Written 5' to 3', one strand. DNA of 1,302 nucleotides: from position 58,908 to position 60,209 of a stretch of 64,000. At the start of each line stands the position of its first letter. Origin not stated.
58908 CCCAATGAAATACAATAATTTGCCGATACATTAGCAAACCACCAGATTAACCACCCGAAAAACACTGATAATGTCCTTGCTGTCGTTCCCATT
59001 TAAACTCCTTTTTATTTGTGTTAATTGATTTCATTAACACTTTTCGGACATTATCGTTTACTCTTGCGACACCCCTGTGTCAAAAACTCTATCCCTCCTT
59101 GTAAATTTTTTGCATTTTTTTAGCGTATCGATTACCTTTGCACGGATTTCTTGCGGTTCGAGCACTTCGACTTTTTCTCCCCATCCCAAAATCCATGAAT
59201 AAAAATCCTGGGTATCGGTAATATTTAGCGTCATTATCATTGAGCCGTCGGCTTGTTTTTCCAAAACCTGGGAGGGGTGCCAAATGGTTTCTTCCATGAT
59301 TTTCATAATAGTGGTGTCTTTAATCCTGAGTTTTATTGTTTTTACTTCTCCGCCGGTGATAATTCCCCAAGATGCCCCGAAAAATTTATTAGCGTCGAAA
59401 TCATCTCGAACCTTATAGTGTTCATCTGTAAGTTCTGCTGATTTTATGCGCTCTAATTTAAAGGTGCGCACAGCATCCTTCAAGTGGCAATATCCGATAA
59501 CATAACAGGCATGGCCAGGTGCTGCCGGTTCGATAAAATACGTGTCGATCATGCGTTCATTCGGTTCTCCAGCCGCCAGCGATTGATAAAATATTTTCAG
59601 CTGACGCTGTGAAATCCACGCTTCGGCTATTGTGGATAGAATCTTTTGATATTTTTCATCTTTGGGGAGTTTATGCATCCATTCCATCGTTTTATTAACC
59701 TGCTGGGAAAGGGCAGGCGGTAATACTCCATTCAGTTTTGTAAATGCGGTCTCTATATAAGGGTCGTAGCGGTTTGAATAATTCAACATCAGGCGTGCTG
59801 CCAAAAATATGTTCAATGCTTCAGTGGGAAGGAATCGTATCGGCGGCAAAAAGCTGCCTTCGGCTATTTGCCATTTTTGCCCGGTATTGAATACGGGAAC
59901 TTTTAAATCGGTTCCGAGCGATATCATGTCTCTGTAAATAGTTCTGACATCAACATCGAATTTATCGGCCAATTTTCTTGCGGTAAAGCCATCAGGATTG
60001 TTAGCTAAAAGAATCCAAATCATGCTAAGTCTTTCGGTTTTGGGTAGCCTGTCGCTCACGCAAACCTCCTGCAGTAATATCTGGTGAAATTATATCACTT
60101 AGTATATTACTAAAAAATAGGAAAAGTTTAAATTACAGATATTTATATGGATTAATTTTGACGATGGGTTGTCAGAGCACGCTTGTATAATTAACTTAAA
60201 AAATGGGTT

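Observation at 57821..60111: WYL-regulator-headed low-GC cassette (regulator, 3-TM protein, divergent Fe-S HhH-GPD glycosylase-like protein) parked directly upstream of polA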

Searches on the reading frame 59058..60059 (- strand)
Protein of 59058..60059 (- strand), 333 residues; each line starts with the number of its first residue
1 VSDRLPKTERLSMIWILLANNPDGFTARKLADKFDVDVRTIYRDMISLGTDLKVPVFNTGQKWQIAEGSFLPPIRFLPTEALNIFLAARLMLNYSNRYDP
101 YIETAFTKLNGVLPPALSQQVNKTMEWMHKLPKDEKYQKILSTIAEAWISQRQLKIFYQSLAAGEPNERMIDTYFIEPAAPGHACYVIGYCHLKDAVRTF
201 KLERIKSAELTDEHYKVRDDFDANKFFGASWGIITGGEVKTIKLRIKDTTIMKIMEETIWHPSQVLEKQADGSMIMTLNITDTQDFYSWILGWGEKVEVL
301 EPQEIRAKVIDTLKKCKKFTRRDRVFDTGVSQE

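Call 3: search_protein_families(library=pfam, proteins=[window:59058-60059:-], max_evalue=1)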
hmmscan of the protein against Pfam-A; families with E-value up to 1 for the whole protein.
window:59058-60059:- (333 aa): 4 families
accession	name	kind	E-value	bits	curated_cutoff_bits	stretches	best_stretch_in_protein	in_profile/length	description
PF25583.1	WCX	-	1.1e-16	61.3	23.9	1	241-315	4-74/76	WCX domain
PF13280.12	WYL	-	5.2e-15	55.6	21.8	1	140-209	2-69/70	WYL domain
PF08279.18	HTH_11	-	4.6e-07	30.1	25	1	10-55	2-45/55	HTH domain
PF13384.12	HTH_23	-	0.042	14.1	24.6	1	10-43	7-36/50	Homeodomain-like domain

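Call 4: search_protein_families(library=ncbifam, proteins=[window:59058-60059:-], max_evalue=1)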
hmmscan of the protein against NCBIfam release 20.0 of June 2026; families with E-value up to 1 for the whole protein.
window:59058-60059:- (333 aa): 2 families
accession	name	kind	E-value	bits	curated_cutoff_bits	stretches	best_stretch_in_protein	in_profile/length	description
NF003359.0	PRK04424.1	equivalog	0.047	13.3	183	1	3-48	3-47/190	transcription factor FapR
NF045644.1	TransRegBhcR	equivalog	0.066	12.5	350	1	17-80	34-96/267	HTH-type transcriptional regulator BhcR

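Call 5: search_protein_families(library=padloc, proteins=[window:59058-60059:-], max_evalue=1)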
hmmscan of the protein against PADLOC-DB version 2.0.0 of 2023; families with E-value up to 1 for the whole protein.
window:59058-60059:- (333 aa): 4 families
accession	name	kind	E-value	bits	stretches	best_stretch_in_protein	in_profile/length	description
PDLC01766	Cas3c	-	2.5e-70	235.9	1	6-318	5-314/1009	-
PDLC01457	WYL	-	2.1e-40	136.8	1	7-305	2-229/229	"CAS-I,CAS-II,CAS-III,CAS-IV,CAS-V,CAS-VI; associated_signaling"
PDLC01652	WYL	-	1.1e-33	114.8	1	133-315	12-160/162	"CAS-I,CAS-II,CAS-III,CAS-IV,CAS-V,CAS-VI; associated_signaling"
PDLC03787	RTasWYL-YodC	-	2.3e-07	28.3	1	124-211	263-350/354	DRT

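Call 48: search_solved_structures(query=window:59058-60059:-, max_evalue=0.01)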
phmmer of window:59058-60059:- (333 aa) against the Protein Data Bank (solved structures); distinct sequences matched with E-value up to 0.01: 8.
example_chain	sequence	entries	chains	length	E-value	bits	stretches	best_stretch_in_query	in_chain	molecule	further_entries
7tzv_A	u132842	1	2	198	7.8e-08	35.4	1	182-316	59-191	WYL domain-containing protein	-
7u02_B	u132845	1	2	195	7.8e-08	35.4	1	182-316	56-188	WYL domain-containing protein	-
9cu3_B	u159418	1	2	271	1.5e-07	34.4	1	182-316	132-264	WYL domain-containing protein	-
9pfq_Q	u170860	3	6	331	1.8e-07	34.2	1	182-316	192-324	WYL domain-containing protein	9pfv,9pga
8tp8_A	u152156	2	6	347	2e-07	34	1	182-316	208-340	DeoR-family transcriptional regulator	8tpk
7p5x_AX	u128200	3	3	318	2.1e-06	30.7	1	72-213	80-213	PafC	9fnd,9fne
6sj9_A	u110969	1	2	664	2.6e-06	30.4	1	141-212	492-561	Proteasome accessory factor B/C (PafBC)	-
7tb5_A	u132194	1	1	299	0.00012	24.9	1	147-214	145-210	WYL domain-containing protein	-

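Call 49: search_protein_families(library=phrogs, proteins=[window:59058-60059:-], max_evalue=0.01)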
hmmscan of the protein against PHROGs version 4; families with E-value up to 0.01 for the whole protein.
window:59058-60059:- (333 aa): 2 families
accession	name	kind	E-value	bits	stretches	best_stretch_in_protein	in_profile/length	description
phrog_13105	-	unknown function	2.2e-15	57.9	1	9-220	5-224/239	-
phrog_6785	-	unknown function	7.9e-05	22.6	1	144-221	30-100/396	-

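Call 56: find_homologous_proteins(query=window:59058-60059:-, max_evalue=1e-60)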
Query window:59058-60059:- (333 aa): 540 proteins with E <= 1e-60 among 2875 candidates; the best 120 are listed.
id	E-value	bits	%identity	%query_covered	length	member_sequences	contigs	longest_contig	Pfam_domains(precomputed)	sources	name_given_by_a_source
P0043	2.3e-224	762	100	100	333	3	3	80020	PF08279.19,PF13280.13,PF25583.2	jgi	-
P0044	2.2e-185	634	86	95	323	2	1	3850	PF08279.19,PF13280.13,PF25583.2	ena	-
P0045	3.0e-178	610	84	97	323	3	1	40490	PF08279.19,PF13280.13,PF25583.2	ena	-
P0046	3.5e-145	502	66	95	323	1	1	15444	PF08279.19,PF13280.13,PF25583.2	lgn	-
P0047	5.1e-144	498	66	97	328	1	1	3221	PF08279.19,PF13280.13,PF25583.2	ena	-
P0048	1.5e-143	496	65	97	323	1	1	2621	PF08279.19,PF13280.13,PF25583.2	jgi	-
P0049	5.0e-143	495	67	96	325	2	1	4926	PF08279.19,PF13280.13,PF25583.2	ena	-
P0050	1.3e-142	493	64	97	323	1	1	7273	PF08279.19,PF13280.13,PF25583.2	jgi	-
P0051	2.0e-142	493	66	96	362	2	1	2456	PF08279.19,PF13280.13,PF25583.2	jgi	-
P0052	2.1e-142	493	66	96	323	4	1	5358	PF08279.19,PF13280.13,PF25583.2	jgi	-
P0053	3.1e-142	492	66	95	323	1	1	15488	PF08279.19,PF13280.13,PF25583.2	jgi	-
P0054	3.2e-141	489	65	97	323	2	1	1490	PF08279.19,PF13280.13,PF25583.2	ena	-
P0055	7.8e-141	487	65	95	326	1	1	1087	PF08279.19,PF13280.13,PF25583.2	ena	-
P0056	1.2e-140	487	66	95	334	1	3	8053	PF08279.19,PF13280.13,PF25583.2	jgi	jgi:predicted DNA-binding transcriptional regulator YafY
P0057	1.7e-140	486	66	97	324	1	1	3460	PF08279.19,PF13280.13,PF25583.2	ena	-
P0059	4.3e-140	485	65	96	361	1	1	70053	PF08279.19,PF13280.13,PF25583.2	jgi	jgi:predicted DNA-binding transcriptional regulator YafY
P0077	3.5e-138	479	65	94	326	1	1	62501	PF08279.19,PF13730.13,PF13280.13,PF25583.2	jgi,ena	jgi:predicted DNA-binding transcriptional regulator YafY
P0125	1.1e-129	451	60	95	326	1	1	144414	PF08279.19,PF13280.13,PF25583.2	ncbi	ncbi:MAG: helix-turn-helix transcriptional regulator [Dehalococcoidia bacterium]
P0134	5.6e-128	445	61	97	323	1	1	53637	PF08279.19,PF13280.13,PF25583.2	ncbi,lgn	-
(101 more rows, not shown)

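Call 57: find_encoding_contigs(protein=P0045, flank=8000, max_places=1)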
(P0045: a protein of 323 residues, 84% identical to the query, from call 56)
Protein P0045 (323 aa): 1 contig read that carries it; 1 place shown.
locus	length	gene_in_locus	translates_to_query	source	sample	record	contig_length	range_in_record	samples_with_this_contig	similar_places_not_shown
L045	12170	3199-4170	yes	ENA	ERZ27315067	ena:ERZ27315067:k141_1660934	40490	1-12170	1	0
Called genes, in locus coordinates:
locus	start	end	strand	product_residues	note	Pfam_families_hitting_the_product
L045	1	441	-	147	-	?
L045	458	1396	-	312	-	PF02729:OTCace_N, PF00185:OTCace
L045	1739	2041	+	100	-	PF14242:DUF4342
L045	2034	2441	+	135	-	PF00581:Rhodanese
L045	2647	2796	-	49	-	-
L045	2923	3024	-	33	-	-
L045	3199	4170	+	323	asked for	PF08279:HTH_11, PF13280:WYL, PF25583:WCX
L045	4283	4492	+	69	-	-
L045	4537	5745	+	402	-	-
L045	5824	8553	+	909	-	PF02739:5_3_exonuc_N, PF01367:5_3_exonuc, PF01612:DNA_pol_A_exo1, PF00476:DNA_pol_A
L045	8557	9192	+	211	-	PF01569:PAP2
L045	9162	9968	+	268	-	PF01149:Fapy_DNA_glyco, PF06831:H2TH, PF06827:zf-FPG_IleRS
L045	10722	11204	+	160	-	PF02130:YbeY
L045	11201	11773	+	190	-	PF02525:Flavodoxin_2, PF03358:FMN_red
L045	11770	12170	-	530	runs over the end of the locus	PF00144:Beta-lactamase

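Call 58: find_encoding_contigs(protein=P0125, flank=8000, max_places=1)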
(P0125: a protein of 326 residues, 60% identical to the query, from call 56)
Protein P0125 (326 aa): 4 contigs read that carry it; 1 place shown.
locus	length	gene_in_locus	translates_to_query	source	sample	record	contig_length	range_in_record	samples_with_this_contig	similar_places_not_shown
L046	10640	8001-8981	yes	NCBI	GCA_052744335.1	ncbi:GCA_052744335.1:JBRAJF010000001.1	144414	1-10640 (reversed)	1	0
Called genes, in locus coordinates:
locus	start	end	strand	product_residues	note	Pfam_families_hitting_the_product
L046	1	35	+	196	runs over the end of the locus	PF00475:IGPD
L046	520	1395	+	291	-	PF21088:MS_channel_1st, PF00924:MS_channel_2nd, PF21082:MS_channel_3rd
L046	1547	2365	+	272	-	PF05096:Glu_cyclase_2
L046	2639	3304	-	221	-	PF02585:PIG-L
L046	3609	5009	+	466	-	-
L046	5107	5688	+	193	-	PF22790:YkoP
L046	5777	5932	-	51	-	PF00684:DnaJ_CXXCXGXG (faint)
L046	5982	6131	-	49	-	-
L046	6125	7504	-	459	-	PF00004:AAA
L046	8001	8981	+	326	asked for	PF08279:HTH_11 (weak), PF13280:WYL, PF25583:WCX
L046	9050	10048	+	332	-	-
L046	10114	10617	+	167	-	PF13482:RNase_H_2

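Call 59: find_encoding_contigs(protein=P0059, flank=8000, max_places=1)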
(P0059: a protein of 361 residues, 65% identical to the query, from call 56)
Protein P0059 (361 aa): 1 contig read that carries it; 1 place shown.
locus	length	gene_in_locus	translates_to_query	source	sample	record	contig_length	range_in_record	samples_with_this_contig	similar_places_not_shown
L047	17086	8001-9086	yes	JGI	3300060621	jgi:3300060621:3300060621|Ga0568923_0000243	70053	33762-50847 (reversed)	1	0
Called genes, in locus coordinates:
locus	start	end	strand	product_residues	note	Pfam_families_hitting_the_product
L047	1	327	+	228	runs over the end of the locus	PF00589:Phage_integrase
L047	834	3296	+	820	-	PF04879:Molybdop_Fe4S4, PF00384:Molybdopterin, PF01568:Molydop_binding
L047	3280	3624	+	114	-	PF13247:Fer4_11 (weak)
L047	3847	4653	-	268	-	PF01641:SelR, PF01625:PMSR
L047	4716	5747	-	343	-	-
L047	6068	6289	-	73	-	-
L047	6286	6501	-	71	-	-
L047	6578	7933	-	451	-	PF25199:nSTAND_NTPase5 (faint), PF00004:AAA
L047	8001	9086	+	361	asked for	PF08279:HTH_11 (weak), PF13280:WYL, PF25583:WCX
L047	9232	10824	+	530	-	-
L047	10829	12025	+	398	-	PF12705:PDDEXK_1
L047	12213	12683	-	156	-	PF06445:GyrI-like, PF14526:Cass2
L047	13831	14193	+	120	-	PF17963:Big_9, PF18911:PKD_4 (weak), PF00801:PKD (weak), PF22352:K319L-like_PKD (weak)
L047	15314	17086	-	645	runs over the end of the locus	PF00009:GTP_EFTU, PF01926:MMR_HSR1 (weak), PF03144:GTP_EFTU_D2, PF25461:Beta-barrel_SelB, PF09106:WHD_2nd_SelB, PF09107:WHD_3rd_SelB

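Call 60: search_protein_families(library=padloc, proteins=[L045:4537-5745:+, L045:4283-4492:+, L046:9050-10048:+, L047:9232-10824:+, L047:10829-12025:+, L046:3609-5009:+, L047:4716-5747:-], max_evalue=0.01)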
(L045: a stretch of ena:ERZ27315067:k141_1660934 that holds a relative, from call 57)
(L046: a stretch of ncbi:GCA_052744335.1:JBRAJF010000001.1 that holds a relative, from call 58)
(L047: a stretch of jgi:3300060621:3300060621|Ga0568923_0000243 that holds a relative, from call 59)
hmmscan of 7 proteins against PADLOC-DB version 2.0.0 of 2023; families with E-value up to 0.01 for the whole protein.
L045:4537-5745:+ (402 aa): 0 families

L045:4283-4492:+ (69 aa): 0 families

L046:9050-10048:+ (332 aa): 0 families

L047:9232-10824:+ (530 aa): 0 families

L047:10829-12025:+ (398 aa): 6 families
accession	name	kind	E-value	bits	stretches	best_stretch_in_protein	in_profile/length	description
PDLC01250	Cas4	-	1.8e-11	42.6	1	129-250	56-168/168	"CAS-I,CAS-II,CAS-III,CAS-IV,CAS-V,CAS-VI; acquisition_associated"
PDLC00943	Cas4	-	5.1e-11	40.9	1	129-250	62-179/180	CRISPR-associated protein Cas4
PDLC01447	Cas4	-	5.3e-07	28.2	1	6-250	6-158/161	"CAS-I,CAS-II,CAS-III,CAS-IV,CAS-V,CAS-VI; acquisition_associated"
PDLC01611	Cas4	-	2e-06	26.2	1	90-249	26-156/158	"CAS-I,CAS-II,CAS-III,CAS-IV,CAS-V,CAS-VI; acquisition_associated"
PDLC00944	Cas4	-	5.8e-06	24.6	1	130-250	62-177/177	Cas4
PDLC00060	DruK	-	0.0018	15.7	0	6-52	3-50/347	PD-(D/E)XK nuclease superfamily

L046:3609-5009:+ (466 aa): 0 families

L047:4716-5747:- (343 aa): 0 families

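Call 61: search_protein_families(library=pfam, proteins=[L045:4537-5745:+, L045:4283-4492:+, L046:9050-10048:+, L047:9232-10824:+], max_evalue=0.01)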
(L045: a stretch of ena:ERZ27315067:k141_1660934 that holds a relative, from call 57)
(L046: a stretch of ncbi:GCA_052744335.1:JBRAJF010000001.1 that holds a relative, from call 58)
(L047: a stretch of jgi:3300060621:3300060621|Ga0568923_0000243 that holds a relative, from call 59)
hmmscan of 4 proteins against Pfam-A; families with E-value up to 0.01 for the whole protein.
L045:4537-5745:+ (402 aa): 0 families

L045:4283-4492:+ (69 aa): 0 families

L046:9050-10048:+ (332 aa): 1 family
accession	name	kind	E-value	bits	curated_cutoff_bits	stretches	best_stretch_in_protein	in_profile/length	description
PF03167.25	UDG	-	0.0003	21.3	24.3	1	49-243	9-137/141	Uracil DNA glycosylase superfamily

L047:9232-10824:+ (530 aa): 1 family
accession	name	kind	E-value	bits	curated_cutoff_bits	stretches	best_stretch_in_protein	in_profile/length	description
PF03352.18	Adenine_glyco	-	0.0013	19.1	25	1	88-187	24-117/177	Methyladenine glycosylase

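Call 82: search_solved_structures(query=L045:4537-5745:+, max_evalue=1)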
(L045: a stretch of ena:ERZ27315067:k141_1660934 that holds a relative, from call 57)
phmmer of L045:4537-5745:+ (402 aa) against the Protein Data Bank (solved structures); distinct sequences matched with E-value up to 1: 0.

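Call 85: find_homologous_proteins(query=L045:4537-5745:+, max_evalue=0.001)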
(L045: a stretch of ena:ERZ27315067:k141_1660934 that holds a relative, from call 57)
Query L045:4537-5745:+ (402 aa): 50 proteins with E <= 0.001 among 8000 candidates.
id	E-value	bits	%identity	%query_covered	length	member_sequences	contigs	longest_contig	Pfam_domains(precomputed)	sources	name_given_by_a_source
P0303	2.5e-262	888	100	100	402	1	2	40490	-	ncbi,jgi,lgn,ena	-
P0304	4.5e-155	534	65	100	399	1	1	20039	-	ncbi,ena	-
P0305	1.2e-97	345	52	86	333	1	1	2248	-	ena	-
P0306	7.6e-80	287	44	86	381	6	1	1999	-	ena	-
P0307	5.7e-77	277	40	100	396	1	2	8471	-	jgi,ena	jgi:hypothetical protein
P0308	1.9e-75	272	59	52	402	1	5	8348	-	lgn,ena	-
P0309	8.3e-75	270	50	70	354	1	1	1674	-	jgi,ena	-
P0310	3.5e-73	265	59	56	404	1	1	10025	-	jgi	jgi:hypothetical protein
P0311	3.8e-73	265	39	100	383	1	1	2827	-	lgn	-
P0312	4.5e-73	265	41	100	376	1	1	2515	-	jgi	jgi:hypothetical protein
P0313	7.0e-73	264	41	100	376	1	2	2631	-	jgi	jgi:hypothetical protein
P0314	1.5e-72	263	60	52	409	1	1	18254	-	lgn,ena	-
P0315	1.6e-71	259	58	55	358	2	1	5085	-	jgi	jgi:hypothetical protein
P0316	1.6e-71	259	56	54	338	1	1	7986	-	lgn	-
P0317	2.1e-71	259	41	100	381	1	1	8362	-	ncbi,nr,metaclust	ncbi:MAG: hypothetical protein A2Z75_06600 [Chloroflexi bacterium RBG_13_50_10]|nr:MAG: hypothetical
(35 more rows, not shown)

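Call 96: predict_structure(alignment_id=A3)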
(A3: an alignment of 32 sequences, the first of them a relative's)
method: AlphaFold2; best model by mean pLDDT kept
length: 402 residues; sequences in the alignment: 32
mean_pLDDT: 81.7   pTM: 0.50
mean pLDDT of the five models: 81.7, 79.8, 79.7, 79.4, 76.7
residues with pLDDT >= 90: 184; 70-90: 141; 50-70: 29; < 50: 48
segments of 3 or more residues with pLDDT < 50: 219-244, 346-364
pLDDT, mean of each block of 10 residues (from residue 1): 90 95 80 95 82 94 97 95 96 97 97 92 92 93 85 68 90 91 90 91 86 67 37 28 65 95 92 77 92 95 90 89 83 66 48 39 62 89 86 77 53
secondary structure, 60 per line:
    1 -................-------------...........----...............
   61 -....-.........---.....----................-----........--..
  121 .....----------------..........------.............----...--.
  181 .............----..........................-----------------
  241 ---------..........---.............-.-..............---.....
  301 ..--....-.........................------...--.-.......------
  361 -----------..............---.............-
elements in order: H2-17 H31-41 H46-60 H62-65 H67-75 H79-83 H88-103 H109-116 H119-125 H142-151 H158-170 H180-193 H198-223 H250-259 H263-275 H279-292 H296-302 H305-308 H310-334 H348-354 H372-385 H389-401

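Call 98: fold_search(model_id=the predicted structure, library=pdb)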
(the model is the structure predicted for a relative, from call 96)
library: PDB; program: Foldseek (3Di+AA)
matches with E <= 10: 45; with E <= 0.001: 0
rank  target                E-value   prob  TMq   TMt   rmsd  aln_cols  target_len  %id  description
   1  4cr2_Q                5.9e-01  0.08  0.12  0.12  25.2       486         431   12  Deep classification of a large cryo-EM dataset defines the conformational landscape of the 26S proteasome (released 2014-04-02)
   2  3i0w_A                1.0e+00  0.69  0.26  0.34   7.5       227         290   12  Crystal structure of Clostridium acetobutylicum 8-oxoguanine glycosylase/lyase in complex with dsDNA containing cytosi (released 2009-09-29)
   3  2yg8_A                1.5e+00  0.57  0.28  0.47   7.7       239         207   13  Structure of an unusual 3-Methyladenine DNA Glycosylase II (Alka) from Deinococcus radiodurans (released 2011-04-20)
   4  2azl                  1.6e+00  0.05  0.11  0.14  23.1       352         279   13  Crystal structure for the mutant F117E of Thermotoga maritima octaprenyl pyrophosphate synthase (released 2006-03-14)
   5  3f10                  1.9e+00  0.44  0.26  0.32   7.7       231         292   12  Crystal structure of Clostridium Acetobutylicum 8-oxoguanine DNA glycosylase in complex with 8-oxoguanosine (released 2009-04-07)
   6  3i0x_A                2.5e+00  0.41  0.26  0.33   7.4       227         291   12  Crystal structure of Clostridium acetobutylicum 8-oxoguanine glycosylase/lyase in complex with dsDNA containing adenin (released 2009-09-29)
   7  8dwf_D                2.5e+00  0.35  0.25  0.28   7.7       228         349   11  Glycosylase MutY variant E43S in complex with DNA containing d(8-oxo-G) paired with substrate adenine (released 2023-08-09)
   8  9a7s_A                2.5e+00  0.04  0.10  0.15  26.7       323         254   12  Integrative model of RPSD-RPOB by crosslinking MS and deep learning (released 2024-09-18)
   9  6u3w_B                3.3e+00  0.04  0.13  0.16  19.5       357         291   11  Crystal structure of yeast alpha/epsilon-COP of the COPI vesicular coat (released 2019-11-13)
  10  4mex_F                3.3e+00  0.03  0.11  0.10  27.5       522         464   10  Crystal structure of Escherichia coli RNA polymerase in complex with salinamide A (released 2014-05-21)
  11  4ckg_A                3.9e+00  0.02  0.08  0.08  36.8       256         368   16  Helical reconstruction of ACAP1(BAR-PH domain) decorated membrane tubules by cryo-electron microscopy (released 2014-10-15)
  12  8uuc_A                4.6e+00  0.25  0.32  0.44  15.4       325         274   11  Crystal structure of a bacterial clusterless MutYX bound to an Abasic site analog (THF) opposite d(8-oxo-G) (released 2025-01-22)
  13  1knc_A                4.6e+00  0.06  0.13  0.22  15.7       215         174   10  Structure of AhpD from Mycobacterium tuberculosis, a novel enzyme with thioredoxin-like activity. (released 2002-01-23)
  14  1gu9_H                4.8e+00  0.06  0.13  0.22  15.1       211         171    9  Crystal Structure of Mycobacterium tuberculosis Alkylperoxidase AhpD (released 2002-02-14)
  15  1gu9_F                5.0e+00  0.05  0.12  0.21  14.8       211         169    9  Crystal Structure of Mycobacterium tuberculosis Alkylperoxidase AhpD (released 2002-02-14)
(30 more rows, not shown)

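Call 106: find_encoding_contigs(protein=P0077, flank=7000, max_places=1)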
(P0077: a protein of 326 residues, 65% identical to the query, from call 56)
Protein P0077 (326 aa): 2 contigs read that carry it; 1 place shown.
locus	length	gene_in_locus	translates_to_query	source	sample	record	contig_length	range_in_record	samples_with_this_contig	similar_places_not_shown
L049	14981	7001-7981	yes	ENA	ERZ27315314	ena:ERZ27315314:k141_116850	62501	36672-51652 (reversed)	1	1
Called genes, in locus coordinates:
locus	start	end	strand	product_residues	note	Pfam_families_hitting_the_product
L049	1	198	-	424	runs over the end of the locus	PF00275:EPSP_synthase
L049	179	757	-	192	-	PF13238:AAA_18, PF01202:SKI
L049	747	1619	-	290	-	PF08501:Shikimate_dh_N, PF01488:Shikimate_DH, PF18317:SDH_C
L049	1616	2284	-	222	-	PF01487:DHquinase_I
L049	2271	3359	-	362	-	PF00465:Fe-ADH (weak), PF13685:Fe-ADH_2, PF01761:DHQ_synthase, PF24621:DHQS_C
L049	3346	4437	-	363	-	PF18152:DAHP_snth_FXD, PF00793:DAHP_synth_1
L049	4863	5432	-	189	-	-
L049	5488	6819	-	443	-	PF00004:AAA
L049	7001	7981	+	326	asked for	PF08279:HTH_11, PF13730:HTH_36 (faint), PF13280:WYL, PF25583:WCX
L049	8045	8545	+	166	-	PF13482:RNase_H_2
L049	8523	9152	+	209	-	-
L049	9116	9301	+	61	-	-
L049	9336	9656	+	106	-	-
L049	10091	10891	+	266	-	-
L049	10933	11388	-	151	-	PF01741:MscL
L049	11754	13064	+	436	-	PF00278:Orn_DAP_Arg_deC, PF02784:Orn_Arg_deC_N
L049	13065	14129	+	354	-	PF13177:DNA_pol3_delta2, PF09115:DNApol3-delta_C (faint)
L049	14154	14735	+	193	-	PF04468:PSP1, PF28472:PSP1_3rd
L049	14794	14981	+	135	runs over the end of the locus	-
